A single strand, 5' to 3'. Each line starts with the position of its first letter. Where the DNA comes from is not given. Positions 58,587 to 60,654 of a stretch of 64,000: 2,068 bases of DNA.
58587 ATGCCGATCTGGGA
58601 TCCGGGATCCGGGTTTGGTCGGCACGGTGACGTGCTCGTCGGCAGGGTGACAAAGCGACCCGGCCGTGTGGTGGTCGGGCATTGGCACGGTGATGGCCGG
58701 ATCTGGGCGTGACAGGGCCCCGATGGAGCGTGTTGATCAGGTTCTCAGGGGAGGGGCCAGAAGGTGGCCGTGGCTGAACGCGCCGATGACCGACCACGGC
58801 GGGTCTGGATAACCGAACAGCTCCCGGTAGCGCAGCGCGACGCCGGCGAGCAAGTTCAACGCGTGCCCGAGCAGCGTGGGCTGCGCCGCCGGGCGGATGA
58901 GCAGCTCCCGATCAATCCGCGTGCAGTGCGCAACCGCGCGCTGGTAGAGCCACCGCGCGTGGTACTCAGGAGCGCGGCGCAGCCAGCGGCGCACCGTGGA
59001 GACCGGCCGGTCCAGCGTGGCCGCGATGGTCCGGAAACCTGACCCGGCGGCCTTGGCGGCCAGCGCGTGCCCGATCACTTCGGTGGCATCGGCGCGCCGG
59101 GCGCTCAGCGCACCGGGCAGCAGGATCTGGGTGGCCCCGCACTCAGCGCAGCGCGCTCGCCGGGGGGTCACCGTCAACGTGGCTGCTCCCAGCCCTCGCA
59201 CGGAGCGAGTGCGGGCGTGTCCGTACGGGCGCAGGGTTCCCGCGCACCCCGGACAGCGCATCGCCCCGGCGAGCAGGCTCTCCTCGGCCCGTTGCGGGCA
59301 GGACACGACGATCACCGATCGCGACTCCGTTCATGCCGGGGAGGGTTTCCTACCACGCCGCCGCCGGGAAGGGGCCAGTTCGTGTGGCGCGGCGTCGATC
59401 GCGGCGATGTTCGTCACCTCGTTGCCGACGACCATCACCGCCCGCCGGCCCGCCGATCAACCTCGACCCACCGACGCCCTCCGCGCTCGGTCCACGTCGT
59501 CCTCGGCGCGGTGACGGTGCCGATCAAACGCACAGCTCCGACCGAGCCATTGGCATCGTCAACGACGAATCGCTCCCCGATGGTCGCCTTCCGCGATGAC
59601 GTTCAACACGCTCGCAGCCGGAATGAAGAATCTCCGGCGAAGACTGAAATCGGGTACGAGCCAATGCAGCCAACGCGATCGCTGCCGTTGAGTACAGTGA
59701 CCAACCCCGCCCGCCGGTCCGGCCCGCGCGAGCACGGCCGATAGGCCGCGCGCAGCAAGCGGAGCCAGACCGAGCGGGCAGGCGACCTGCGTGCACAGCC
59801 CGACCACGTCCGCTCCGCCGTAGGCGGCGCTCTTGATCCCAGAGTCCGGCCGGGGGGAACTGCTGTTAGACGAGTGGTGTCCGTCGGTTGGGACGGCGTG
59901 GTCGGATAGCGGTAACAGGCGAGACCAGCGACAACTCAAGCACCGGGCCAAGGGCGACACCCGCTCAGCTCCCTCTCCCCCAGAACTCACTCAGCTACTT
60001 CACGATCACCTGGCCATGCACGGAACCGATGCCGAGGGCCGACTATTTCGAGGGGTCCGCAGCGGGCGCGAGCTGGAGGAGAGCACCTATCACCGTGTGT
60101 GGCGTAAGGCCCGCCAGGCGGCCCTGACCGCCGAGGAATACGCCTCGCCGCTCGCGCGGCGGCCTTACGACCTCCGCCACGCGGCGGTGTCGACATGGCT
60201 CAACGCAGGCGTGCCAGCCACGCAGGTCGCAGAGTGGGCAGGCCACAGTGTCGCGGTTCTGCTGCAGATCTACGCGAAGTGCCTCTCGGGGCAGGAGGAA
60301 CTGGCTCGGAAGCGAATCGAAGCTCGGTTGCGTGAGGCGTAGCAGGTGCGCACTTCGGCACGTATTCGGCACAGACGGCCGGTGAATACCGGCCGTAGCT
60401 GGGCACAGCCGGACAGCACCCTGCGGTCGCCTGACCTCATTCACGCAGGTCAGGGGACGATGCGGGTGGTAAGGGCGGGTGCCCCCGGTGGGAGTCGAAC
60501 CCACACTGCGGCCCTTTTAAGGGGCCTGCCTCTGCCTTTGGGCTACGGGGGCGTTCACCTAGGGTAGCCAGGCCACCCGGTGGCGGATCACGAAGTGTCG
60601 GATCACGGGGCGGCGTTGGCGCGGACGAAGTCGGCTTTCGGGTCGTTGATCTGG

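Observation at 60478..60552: Well-folded tRNA with anticodon UAA but class-I architecture, serving as an integration site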

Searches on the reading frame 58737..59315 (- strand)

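Call 10: search_protein_families(library=pfam, proteins=[window:58737-59315:-], max_evalue=0.01)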
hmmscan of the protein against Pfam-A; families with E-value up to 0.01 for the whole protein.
window:58737-59315:- (192 aa): 4 families
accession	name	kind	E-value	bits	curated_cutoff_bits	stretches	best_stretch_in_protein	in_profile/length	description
PF20020.4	DUF6431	-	3.1e-06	27.4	26.6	1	21-111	1-82/82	Domain of unknown function (DUF6431)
PF13384.12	HTH_23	-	4.6e-05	23.5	24.6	1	83-114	9-40/50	Homeodomain-like domain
PF13936.12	HTH_38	-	7.3e-05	22.9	27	1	88-114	17-43/44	Helix-turn-helix domain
PF08281.18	Sigma70_r4_2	-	0.0074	16.4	25.7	0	94-115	29-50/54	Sigma-70, region 4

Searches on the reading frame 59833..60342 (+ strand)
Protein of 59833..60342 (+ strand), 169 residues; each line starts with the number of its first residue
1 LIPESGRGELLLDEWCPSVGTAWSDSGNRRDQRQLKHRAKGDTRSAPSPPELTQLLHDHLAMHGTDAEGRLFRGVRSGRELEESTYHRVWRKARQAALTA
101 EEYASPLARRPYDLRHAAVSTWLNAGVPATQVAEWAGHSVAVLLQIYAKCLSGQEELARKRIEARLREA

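Call 10: search_protein_families(library=pfam, proteins=[window:59833-60342:+], max_evalue=0.01)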
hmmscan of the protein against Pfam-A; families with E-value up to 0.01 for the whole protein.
window:59833-60342:+ (169 aa): 1 family
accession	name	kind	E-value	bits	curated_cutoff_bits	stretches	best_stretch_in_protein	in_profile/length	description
PF00589.27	Phage_integrase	-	3.8e-06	27.2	27.1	1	44-149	67-167/172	Phage integrase family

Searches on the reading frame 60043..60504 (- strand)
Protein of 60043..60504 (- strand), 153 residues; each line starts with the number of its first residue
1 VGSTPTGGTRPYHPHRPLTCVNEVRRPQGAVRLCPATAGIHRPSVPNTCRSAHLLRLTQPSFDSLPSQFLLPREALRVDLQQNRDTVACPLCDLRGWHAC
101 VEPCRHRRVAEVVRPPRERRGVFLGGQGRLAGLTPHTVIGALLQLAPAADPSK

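Call 10: search_protein_families(library=pfam, proteins=[window:60043-60504:-], max_evalue=0.01)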
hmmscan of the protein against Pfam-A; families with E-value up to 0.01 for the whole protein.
window:60043-60504:- (153 aa): 1 family
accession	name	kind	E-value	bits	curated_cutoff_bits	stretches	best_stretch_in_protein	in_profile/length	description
PF24110.1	DUF7385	-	0.0027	17.8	28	1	62-93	2-33/72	Family of unknown function (DUF7385)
